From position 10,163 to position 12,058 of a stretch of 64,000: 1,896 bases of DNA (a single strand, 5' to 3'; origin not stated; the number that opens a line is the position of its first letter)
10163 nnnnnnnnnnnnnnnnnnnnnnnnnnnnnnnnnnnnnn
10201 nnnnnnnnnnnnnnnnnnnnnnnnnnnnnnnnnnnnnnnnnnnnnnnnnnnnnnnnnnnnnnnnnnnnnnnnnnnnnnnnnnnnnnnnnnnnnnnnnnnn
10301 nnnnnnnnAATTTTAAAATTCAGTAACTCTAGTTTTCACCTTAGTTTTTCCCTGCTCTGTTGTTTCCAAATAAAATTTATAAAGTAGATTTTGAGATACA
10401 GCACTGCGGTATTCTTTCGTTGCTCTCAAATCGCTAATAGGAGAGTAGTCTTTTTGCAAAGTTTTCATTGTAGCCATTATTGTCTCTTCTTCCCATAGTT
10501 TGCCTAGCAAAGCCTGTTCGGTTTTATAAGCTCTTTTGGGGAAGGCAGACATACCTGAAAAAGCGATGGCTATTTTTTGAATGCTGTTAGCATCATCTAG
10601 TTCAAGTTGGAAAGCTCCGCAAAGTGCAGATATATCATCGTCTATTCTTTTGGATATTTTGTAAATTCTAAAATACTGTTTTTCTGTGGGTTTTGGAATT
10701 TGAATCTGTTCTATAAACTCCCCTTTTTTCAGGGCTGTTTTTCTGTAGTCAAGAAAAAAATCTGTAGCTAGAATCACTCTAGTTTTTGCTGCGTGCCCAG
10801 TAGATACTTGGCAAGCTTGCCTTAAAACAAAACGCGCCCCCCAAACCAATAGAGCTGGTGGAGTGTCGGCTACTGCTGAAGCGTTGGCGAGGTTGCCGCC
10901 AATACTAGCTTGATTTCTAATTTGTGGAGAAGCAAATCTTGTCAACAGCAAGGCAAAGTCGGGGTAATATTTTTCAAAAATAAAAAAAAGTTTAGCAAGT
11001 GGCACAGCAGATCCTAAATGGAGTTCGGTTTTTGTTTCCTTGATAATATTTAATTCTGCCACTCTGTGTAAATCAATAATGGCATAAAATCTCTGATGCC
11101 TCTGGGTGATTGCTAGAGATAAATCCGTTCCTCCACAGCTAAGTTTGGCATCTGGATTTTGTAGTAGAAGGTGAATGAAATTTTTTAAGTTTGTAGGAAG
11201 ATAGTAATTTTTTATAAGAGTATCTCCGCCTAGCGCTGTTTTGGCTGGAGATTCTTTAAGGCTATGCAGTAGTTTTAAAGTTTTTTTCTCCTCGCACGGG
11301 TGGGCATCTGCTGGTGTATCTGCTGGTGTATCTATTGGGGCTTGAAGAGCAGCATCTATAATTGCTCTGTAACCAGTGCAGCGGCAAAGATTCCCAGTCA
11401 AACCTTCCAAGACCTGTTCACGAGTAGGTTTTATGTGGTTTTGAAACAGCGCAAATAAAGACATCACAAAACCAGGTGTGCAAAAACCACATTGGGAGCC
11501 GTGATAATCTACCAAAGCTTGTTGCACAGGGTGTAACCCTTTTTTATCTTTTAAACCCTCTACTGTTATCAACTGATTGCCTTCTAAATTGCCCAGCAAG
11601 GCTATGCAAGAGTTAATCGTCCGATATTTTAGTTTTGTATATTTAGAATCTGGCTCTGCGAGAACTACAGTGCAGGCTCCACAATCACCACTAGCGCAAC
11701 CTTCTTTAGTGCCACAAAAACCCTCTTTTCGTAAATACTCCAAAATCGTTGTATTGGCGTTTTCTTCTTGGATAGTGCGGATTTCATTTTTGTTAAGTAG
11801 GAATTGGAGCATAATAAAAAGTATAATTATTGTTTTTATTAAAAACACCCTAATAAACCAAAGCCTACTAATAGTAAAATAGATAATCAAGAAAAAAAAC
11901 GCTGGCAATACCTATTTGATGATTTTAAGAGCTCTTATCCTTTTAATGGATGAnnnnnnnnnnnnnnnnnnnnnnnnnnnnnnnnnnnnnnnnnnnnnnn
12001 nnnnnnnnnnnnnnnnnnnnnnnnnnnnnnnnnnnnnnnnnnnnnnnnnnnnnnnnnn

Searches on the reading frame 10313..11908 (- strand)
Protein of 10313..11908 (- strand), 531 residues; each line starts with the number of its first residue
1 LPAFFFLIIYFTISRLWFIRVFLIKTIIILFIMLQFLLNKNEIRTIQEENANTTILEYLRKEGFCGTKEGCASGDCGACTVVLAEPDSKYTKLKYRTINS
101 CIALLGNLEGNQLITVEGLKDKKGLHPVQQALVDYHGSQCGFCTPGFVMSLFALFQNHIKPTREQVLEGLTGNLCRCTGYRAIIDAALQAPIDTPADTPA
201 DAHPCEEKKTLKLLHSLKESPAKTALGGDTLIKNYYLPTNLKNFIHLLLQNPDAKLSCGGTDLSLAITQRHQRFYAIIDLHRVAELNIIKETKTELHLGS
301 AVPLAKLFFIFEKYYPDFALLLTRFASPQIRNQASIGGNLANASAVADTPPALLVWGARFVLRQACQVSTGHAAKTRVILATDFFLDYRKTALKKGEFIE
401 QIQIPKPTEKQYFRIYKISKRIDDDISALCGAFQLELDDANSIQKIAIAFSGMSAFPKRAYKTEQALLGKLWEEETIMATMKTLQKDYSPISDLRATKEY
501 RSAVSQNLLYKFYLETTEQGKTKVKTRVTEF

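Call 3: search_protein_families(library=pfam, proteins=[window:10313-11908:-])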
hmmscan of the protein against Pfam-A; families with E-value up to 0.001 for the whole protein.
window:10313-11908:- (531 aa): 4 families
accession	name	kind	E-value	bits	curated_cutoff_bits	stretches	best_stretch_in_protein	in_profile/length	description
PF00941.27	FAD_binding_5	-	2.5e-41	141.8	27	1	234-407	4-170/170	FAD binding domain in molybdopterin dehydrogenase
PF03450.22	CO_deh_flav_C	-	2.1e-31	108.5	25.5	1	415-515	2-101/102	CO dehydrogenase flavoprotein C-terminal domain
PF01799.25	Fer2_2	-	1e-30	106.1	30.3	1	115-187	1-74/75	[2Fe-2S] binding domain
PF00111.32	Fer2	-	2.6e-06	27.7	21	1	44-86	8-50/77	2Fe-2S iron-sulfur cluster binding domain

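Call 4: search_protein_families(library=ncbifam, proteins=[window:10313-11908:-])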
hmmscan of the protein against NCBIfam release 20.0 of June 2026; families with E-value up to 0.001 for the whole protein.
window:10313-11908:- (531 aa): 17 families
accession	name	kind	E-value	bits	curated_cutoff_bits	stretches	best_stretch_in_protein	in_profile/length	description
TIGR02963.1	xanthine_xdhA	equivalog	8.9e-166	552.1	467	1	34-516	1-468/468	xanthine dehydrogenase small subunit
TIGR02969.1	mam_aldehyde_ox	subfamily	3e-54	184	1912.3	2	48-187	16-157/1330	aldehyde oxidase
NF043083.1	XdhB_XDHase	equivalog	2.5e-42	145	310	1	232-517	4-284/289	xanthine dehydrogenase subunit XdhB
NF007427.0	PRK09971.1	equivalog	4.7e-37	127.8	287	1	232-522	4-289/292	xanthine dehydrogenase FAD-binding subunit XdhB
NF043084.2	XdhC_XDHase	equivalog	2.6e-36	124.4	217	1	35-187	4-146/151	xanthine dehydrogenase subunit XdhC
NF041020.1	glyceraldDH_gamma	equivalog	4.1e-36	124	290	1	48-190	25-158/164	glyceraldehyde dehydrogenase subunit gamma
NF041019.1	glyceraldDH_beta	equivalog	5.5e-35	120.9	350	1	234-510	7-274/280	glyceraldehyde dehydrogenase subunit beta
NF045668.1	pterin_aldehy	equivalog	1.8e-34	119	1100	1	45-190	12-151/905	molybdopterin-dependent aldehyde oxidoreductase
TIGR03198.1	pucE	equivalog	1.8e-33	115.1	254.3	1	36-188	6-146/151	xanthine dehydrogenase subunit E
TIGR03193.1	4hydroxCoAred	equivalog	5.5e-32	110.7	257.8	1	51-186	17-143/148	4-hydroxybenzoyl-CoA reductase subunit gamma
NF007387.0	PRK09908.1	equivalog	8.4e-31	106.6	212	1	52-188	25-153/159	xanthine dehydrogenase iron sulfur-binding subunit XdhC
TIGR03311.1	Se_dep_XDH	equivalog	2.9e-27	95.1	830.45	1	35-187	2-140/848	selenium-dependent xanthine dehydrogenase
NF008514.0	PRK11433.1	equivalog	4.3e-25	88.5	322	1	46-187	63-210/218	aldehyde dehydrogenase iron-sulfur subunit PaoA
TIGR03199.1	pucC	equivalog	3.6e-21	75.6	306.05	1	238-509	1-262/264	xanthine dehydrogenase subunit C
TIGR03195.1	4hydrxCoA_B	equivalog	7.7e-15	54.8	404.55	2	237-342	9-116/321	4-hydroxybenzoyl-CoA reductase subunit beta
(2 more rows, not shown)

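Call 11: find_related_loci(query=window:10313-11812:-, collection=genome_contigs, flank=10000)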
Query window:10313-11812:- (499 aa) in genome_contigs; peptide patterns used: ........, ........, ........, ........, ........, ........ (x = any residue, [..] = any of these).
83 stretches matched a pattern, but none encodes a relative of the query by tblastn (E <= 1e-3).

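Call 12: find_homologous_proteins(query=window:10313-11812:-, max_evalue=1e-30)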
Query window:10313-11812:- (499 aa): 8000 proteins with E <= 1e-30 among 8000 candidates; the best 120 are listed.
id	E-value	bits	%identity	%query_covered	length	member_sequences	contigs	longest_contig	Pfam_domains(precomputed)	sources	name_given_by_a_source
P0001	0.0e+0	1132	100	100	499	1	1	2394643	PF01799.26,PF00941.28,PF00111.33,PF03450.23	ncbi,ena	-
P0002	1.1e-195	669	71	90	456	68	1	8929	PF01799.26,PF00941.28,PF03450.23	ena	-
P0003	1.2e-162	560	55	100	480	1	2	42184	PF01799.26,PF00941.28,PF00111.33,PF03450.23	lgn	-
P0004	1.5e-147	510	53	97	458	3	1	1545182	PF01799.26,PF00941.28,PF00111.33,PF03450.23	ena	-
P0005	5.2e-139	482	51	97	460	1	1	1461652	PF01799.26,PF00941.28,PF00111.33,PF03450.23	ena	-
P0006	1.1e-138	481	49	99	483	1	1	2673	PF01799.26,PF00941.28,PF00111.33,PF03450.23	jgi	jgi:xanthine dehydrogenase small subunit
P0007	7.8e-138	478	52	97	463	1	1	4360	PF01799.26,PF00941.28,PF00111.33,PF03450.23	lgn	-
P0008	1.2e-137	478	47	100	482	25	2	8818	PF01799.26,PF00941.28,PF00111.33,PF03450.23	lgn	-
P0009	6.3e-137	475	47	100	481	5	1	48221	PF01799.26,PF00941.28,PF00111.33,PF03450.23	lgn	-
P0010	9.1e-136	471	50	97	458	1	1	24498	PF01799.26,PF00941.28,PF00111.33,PF03450.23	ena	-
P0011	1.1e-135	471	47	100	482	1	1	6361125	PF01799.26,PF00941.28,PF00111.33,PF03450.23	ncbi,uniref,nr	ncbi:xanthine dehydrogenase small subunit [Spartinivicinus ruber]|uniref:xanthine dehydrogenase smal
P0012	1.7e-135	470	49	97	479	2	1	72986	PF01799.26,PF00941.28,PF00111.33,PF03450.23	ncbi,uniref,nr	ncbi:xanthine dehydrogenase small subunit [Marinobacterium nitratireducens]|uniref:Xanthine dehydrog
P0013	2.1e-135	470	48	97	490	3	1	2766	PF01799.26,PF00941.28,PF03450.23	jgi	jgi:xanthine dehydrogenase small subunit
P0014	2.9e-135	470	48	100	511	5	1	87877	PF01799.26,PF00941.28,PF00111.33,PF03450.23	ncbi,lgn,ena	-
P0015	3.0e-135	470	48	100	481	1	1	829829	PF01799.26,PF00941.28,PF03450.23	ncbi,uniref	ncbi:xanthine dehydrogenase small subunit [Zobellella aerophila]|uniref:Xanthine dehydrogenase small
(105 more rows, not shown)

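Call 13: find_encoding_contigs(protein=P0001, flank=10000, max_places=4)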
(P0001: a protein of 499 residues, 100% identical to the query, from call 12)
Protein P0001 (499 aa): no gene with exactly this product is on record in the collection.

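Call 14: find_encoding_contigs(protein=P0002, flank=10000, max_places=4)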
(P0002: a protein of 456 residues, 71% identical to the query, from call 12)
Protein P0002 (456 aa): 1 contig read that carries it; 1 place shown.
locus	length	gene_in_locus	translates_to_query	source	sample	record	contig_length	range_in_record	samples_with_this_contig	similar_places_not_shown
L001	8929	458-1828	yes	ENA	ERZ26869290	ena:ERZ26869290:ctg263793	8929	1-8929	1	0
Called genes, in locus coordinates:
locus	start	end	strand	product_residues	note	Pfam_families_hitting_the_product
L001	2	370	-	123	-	?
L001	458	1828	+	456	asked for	PF01799:Fer2_2, PF00941:FAD_binding_5, PF03450:CO_deh_flav_C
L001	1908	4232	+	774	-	PF01315:Ald_Xan_dh_C, PF02738:MoCoBD_1, PF20256:MoCoBD_2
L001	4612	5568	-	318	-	PF01315:Ald_Xan_dh_C, PF02738:MoCoBD_1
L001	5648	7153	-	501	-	-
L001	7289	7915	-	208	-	PF00005:ABC_tran, PF02463:SMC_N (faint)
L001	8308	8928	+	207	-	?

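Call 15: find_encoding_contigs(protein=P0003, flank=10000, max_places=4)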
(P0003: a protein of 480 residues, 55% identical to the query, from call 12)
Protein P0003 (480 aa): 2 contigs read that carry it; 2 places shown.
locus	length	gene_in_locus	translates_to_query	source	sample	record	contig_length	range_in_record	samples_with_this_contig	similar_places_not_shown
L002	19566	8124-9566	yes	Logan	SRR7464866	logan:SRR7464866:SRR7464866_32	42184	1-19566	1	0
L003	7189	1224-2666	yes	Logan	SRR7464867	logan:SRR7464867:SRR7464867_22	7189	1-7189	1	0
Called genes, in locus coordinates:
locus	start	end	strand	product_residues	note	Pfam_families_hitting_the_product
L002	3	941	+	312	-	?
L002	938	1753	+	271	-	PF00528:BPD_transp_1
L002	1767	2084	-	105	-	PF01555:N6_N4_Mtase (weak)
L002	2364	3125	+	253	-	PF07044:DUF1329 (faint), PF17131:TP_0789-like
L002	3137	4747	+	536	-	-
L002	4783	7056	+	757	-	PF03176:MMPL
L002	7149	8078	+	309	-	PF11376:DUF3179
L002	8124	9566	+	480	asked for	PF00111:Fer2 (weak), PF01799:Fer2_2, PF00941:FAD_binding_5, PF03450:CO_deh_flav_C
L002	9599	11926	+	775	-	PF01315:Ald_Xan_dh_C, PF02738:MoCoBD_1, PF20256:MoCoBD_2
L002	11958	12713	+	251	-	PF02625:XdhC_CoxI, PF13478:XdhC_C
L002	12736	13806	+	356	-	PF01370:Epimerase, PF02719:Polysacc_synt_2 (weak), PF04321:RmlD_sub_bind, PF16363:GDP_Man_Dehyd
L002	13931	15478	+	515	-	PF07995:GSDH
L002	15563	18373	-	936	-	PF02347:GDC-P, PF01212:Beta_elim_lyase, PF00266:Aminotran_5, PF21478:GcvP2_C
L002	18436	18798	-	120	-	PF01597:GCV_H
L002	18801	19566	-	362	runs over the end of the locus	PF01571:GCV_T, PF08669:GCV_T_C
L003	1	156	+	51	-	?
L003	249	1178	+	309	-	PF11376:DUF3179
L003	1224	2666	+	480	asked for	PF00111:Fer2 (weak), PF01799:Fer2_2, PF00941:FAD_binding_5, PF03450:CO_deh_flav_C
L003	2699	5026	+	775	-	PF01315:Ald_Xan_dh_C, PF02738:MoCoBD_1, PF20256:MoCoBD_2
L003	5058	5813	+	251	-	PF02625:XdhC_CoxI, PF13478:XdhC_C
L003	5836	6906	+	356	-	PF01370:Epimerase, PF02719:Polysacc_synt_2 (weak), PF04321:RmlD_sub_bind, PF16363:GDP_Man_Dehyd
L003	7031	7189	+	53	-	?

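Call 32: find_related_loci(query=A1, collection=genome_contigs, flank=10000)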
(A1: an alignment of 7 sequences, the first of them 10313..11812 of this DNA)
Query A1 (499 aa) in genome_contigs; peptide patterns used: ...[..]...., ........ (x = any residue, [..] = any of these).
600 stretches matched a pattern (row limit reached: there are more); 599 encode a relative of the query (tblastn E <= 1e-3); the best 80 are kept; 80 distinct loci.
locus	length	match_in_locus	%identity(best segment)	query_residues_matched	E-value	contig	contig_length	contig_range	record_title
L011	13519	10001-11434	47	1-499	2e-138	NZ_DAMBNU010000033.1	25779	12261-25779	MAG: Pseudomonas sp. isolate CTOTU49091 NODE_119_length_25779_cov_8.239193, whole genome shotgun sequence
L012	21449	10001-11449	45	1-499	7e-133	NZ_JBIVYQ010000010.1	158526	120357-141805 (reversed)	Pseudomonas sp. NPDC090233 NPDC090233_182_B7.ctg-0010, whole genome shotgun sequence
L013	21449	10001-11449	45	1-499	1e-130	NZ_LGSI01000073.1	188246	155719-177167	Pseudomonas syringae strain GR12-2 00001.scaffold22.1_1, whole genome shotgun sequence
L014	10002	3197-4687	43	2-492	3e-126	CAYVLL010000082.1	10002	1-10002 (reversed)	MAG TPA_asm: uncultured Woeseiaceae bacterium isolate SRP072547_co1_23 genome assembly, contig: NODE_13432_length_10002_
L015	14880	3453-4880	44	2-484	7e-122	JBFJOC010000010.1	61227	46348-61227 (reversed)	MAG: Woeseiaceae bacterium isolate Mix_sand18.2022.04.D.101 k141_2539360_length_61227_cov_13.2119, whole genome shotgun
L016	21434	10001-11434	42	7-486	5e-120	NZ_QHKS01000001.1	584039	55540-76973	Paraburkholderia lacunae strain S27 S27_1, whole genome shotgun sequence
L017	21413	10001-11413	43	5-484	5e-119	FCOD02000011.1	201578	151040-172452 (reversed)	Burkholderia turbans type strain LMG 29316 genome assembly, contig: contig000011, whole genome shotgun sequence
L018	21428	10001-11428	42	5-486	5e-119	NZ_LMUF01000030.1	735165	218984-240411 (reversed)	Burkholderia sp. S171 NODE_52_length_735085_cov_9.679992, whole genome shotgun sequence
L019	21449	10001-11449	40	2-497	1e-115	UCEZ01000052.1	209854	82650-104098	Rhizobiales bacterium isolate AFS073149 genome assembly, contig: contig_52, whole genome shotgun sequence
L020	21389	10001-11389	42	1-483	1e-114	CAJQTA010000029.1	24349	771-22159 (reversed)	MAG: uncultured Candidatus Pelagibacter sp. isolate RIS_SAG_55 genome assembly, contig: c_000000003741, whole genome sho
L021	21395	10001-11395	42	5-484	7e-112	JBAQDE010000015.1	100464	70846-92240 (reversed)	MAG: Rhodoferax sp. isolate MFD03280_ilm_asm_bin41 k127_46725, whole genome shotgun sequence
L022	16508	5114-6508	41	2-487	2e-111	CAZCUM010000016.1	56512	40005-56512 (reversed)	MAG TPA_asm: uncultured Robiginitomaculum sp. isolate SRP215229_co1_116 genome assembly, contig: NODE_280_length_56512_c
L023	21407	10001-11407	41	5-485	3e-111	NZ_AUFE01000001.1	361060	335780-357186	Cupriavidus sp. amp6 K309DRAFT_scaffold00001.1_C, whole genome shotgun sequence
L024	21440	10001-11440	41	2-499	3e-107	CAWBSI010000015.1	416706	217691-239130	MAG: uncultured Alphaproteobacteria bacterium isolate MFD02134.bin.2.146 genome assembly, contig: contig_3310, whole gen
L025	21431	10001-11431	39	2-492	5e-107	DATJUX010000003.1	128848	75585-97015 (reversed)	MAG TPA_asm: Burkholderiaceae bacterium isolate SMAG_U15057 k141_3089726, whole genome shotgun sequence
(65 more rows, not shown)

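Call 34: find_encoding_contigs(protein=P0004, flank=8000, max_places=2)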
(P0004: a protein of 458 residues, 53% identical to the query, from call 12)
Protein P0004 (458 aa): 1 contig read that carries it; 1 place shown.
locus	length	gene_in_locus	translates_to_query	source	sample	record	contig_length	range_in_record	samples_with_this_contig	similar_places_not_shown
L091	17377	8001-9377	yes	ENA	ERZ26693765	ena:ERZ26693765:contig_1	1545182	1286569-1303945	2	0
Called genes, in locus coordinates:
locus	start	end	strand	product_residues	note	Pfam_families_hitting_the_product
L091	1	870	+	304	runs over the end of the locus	PF19300:BPD_transp_1_N, PF00528:BPD_transp_1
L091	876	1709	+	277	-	PF00528:BPD_transp_1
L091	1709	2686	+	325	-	PF02463:SMC_N (weak), PF00005:ABC_tran, PF13304:AAA_21 (weak), PF08352:oligo_HPY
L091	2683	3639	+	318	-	PF00005:ABC_tran, PF13304:AAA_21 (faint), PF08352:oligo_HPY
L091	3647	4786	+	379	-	PF13378:MR_MLE_C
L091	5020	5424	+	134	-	PF01042:Ribonuc_L-PSP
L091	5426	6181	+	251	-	PF02633:Creatininase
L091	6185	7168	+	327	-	PF00294:PfkB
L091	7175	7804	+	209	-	PF01081:Aldolase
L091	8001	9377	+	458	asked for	PF00111:Fer2 (weak), PF01799:Fer2_2, PF00941:FAD_binding_5, PF03450:CO_deh_flav_C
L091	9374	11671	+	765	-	PF01315:Ald_Xan_dh_C, PF02738:MoCoBD_1, PF20256:MoCoBD_2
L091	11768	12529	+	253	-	PF00248:Aldo_ket_red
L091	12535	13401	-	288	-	PF00535:Glycos_transf_2, PF13641:Glyco_tranf_2_3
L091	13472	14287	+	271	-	PF00535:Glycos_transf_2, PF10111:Glyco_tranf_2_2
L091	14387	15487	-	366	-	PF02481:DNA_processg_A, PF17782:WHD_DprA (faint)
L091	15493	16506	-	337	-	PF13174:TPR_6 (faint), PF13432:TPR_16 (faint), PF00515:TPR_1 (faint), PF07719:TPR_2 (faint), PF13424:TPR_12 (weak)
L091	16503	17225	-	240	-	PF13525:YfiO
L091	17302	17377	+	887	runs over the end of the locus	PF00330:Aconitase, PF00694:Aconitase_C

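Call 35: find_encoding_contigs(protein=P0005, flank=8000, max_places=2)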
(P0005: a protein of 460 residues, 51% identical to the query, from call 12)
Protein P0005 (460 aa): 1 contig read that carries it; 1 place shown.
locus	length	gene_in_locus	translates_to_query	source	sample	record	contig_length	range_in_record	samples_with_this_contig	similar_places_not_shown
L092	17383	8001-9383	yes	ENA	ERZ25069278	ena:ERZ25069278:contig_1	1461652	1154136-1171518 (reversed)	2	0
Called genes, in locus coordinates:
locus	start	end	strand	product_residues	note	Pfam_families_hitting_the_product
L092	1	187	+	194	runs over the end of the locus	PF00383:dCMP_cyt_deam_1, PF14437:MafB19-deam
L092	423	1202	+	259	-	PF00142:Fer4_NifH (faint), PF01656:CbiA, PF06564:CBP_BcsQ, PF09140:MipZ (faint), PF10609:ParA, PF13614:AAA_31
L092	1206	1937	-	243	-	PF00515:TPR_1 (faint), PF07719:TPR_2 (faint), PF13424:TPR_12 (weak)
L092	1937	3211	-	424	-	-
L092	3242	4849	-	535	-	PF01676:Metalloenzyme, PF06415:iPGM_N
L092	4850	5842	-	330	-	PF01636:APH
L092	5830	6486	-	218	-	PF09837:DUF2064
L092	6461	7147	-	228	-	PF00535:Glycos_transf_2, PF10111:Glyco_tranf_2_2 (weak), PF13641:Glyco_tranf_2_3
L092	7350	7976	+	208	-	PF01081:Aldolase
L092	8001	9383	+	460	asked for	PF00111:Fer2 (weak), PF01799:Fer2_2, PF00941:FAD_binding_5, PF03450:CO_deh_flav_C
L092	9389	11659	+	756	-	PF01315:Ald_Xan_dh_C, PF02738:MoCoBD_1, PF20256:MoCoBD_2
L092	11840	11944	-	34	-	-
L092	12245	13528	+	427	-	PF01053:Cys_Met_Meta_PP, PF01212:Beta_elim_lyase (faint)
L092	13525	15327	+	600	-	PF13649:Methyltransf_25 (faint), PF00561:Abhydrolase_1, PF07021:MetW, PF13489:Methyltransf_23 (weak), PF08241:Methyltransf_11 (weak)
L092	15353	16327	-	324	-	PF00365:PFK, PF01513:NAD_kinase (faint)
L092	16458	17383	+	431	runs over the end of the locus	PF00815:Histidinol_dh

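Call 52: find_encoding_contigs(protein=P0364, flank=10000, max_places=4)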
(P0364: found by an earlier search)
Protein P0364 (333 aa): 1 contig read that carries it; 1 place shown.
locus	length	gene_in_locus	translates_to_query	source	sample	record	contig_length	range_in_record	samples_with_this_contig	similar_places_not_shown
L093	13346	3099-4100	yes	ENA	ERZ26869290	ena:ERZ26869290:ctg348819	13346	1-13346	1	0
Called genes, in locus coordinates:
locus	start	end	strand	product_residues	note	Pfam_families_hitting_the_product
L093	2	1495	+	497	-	?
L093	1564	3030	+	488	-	PF00111:Fer2 (faint), PF01799:Fer2_2, PF00941:FAD_binding_5, PF03450:CO_deh_flav_C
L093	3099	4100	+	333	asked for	PF01315:Ald_Xan_dh_C, PF02738:MoCoBD_1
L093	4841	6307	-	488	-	PF00111:Fer2 (faint), PF01799:Fer2_2, PF00941:FAD_binding_5, PF03450:CO_deh_flav_C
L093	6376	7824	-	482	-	PF00664:ABC_membrane, PF02463:SMC_N (faint), PF00005:ABC_tran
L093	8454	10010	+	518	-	PF00664:ABC_membrane, PF02463:SMC_N (faint), PF00005:ABC_tran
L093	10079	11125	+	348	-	PF00111:Fer2 (faint), PF01799:Fer2_2, PF00941:FAD_binding_5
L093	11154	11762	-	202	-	PF00111:Fer2 (weak), PF01799:Fer2_2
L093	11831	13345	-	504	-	?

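Call 66: find_related_loci(query=window:10313-11812:-, collection=metagenome_contigs, flank=10000)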
Query window:10313-11812:- (499 aa) in metagenome_contigs; peptide patterns used: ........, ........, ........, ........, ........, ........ (x = any residue, [..] = any of these).
150 stretches matched a pattern; 1 encode a relative of the query (tblastn E <= 1e-3); 1 distinct loci.
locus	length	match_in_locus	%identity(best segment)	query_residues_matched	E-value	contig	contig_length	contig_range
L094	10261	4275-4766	33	1-181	5e-21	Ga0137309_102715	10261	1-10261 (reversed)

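Call 84: find_encoding_contigs(protein=P0369, flank=10000, max_places=4)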
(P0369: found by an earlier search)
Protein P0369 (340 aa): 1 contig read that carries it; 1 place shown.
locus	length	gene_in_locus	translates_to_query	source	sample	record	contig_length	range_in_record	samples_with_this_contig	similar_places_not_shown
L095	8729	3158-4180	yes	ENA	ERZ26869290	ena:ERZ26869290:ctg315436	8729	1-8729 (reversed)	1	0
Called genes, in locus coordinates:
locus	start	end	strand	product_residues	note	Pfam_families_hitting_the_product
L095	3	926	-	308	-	?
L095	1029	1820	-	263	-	PF00941:FAD_binding_5, PF03450:CO_deh_flav_C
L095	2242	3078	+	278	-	PF00941:FAD_binding_5, PF03450:CO_deh_flav_C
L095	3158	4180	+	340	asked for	PF01315:Ald_Xan_dh_C, PF02738:MoCoBD_1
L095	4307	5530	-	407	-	PF01315:Ald_Xan_dh_C, PF02738:MoCoBD_1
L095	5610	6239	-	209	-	PF00941:FAD_binding_5, PF03450:CO_deh_flav_C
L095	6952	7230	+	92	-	PF00941:FAD_binding_5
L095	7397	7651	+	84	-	PF03450:CO_deh_flav_C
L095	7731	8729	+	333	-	?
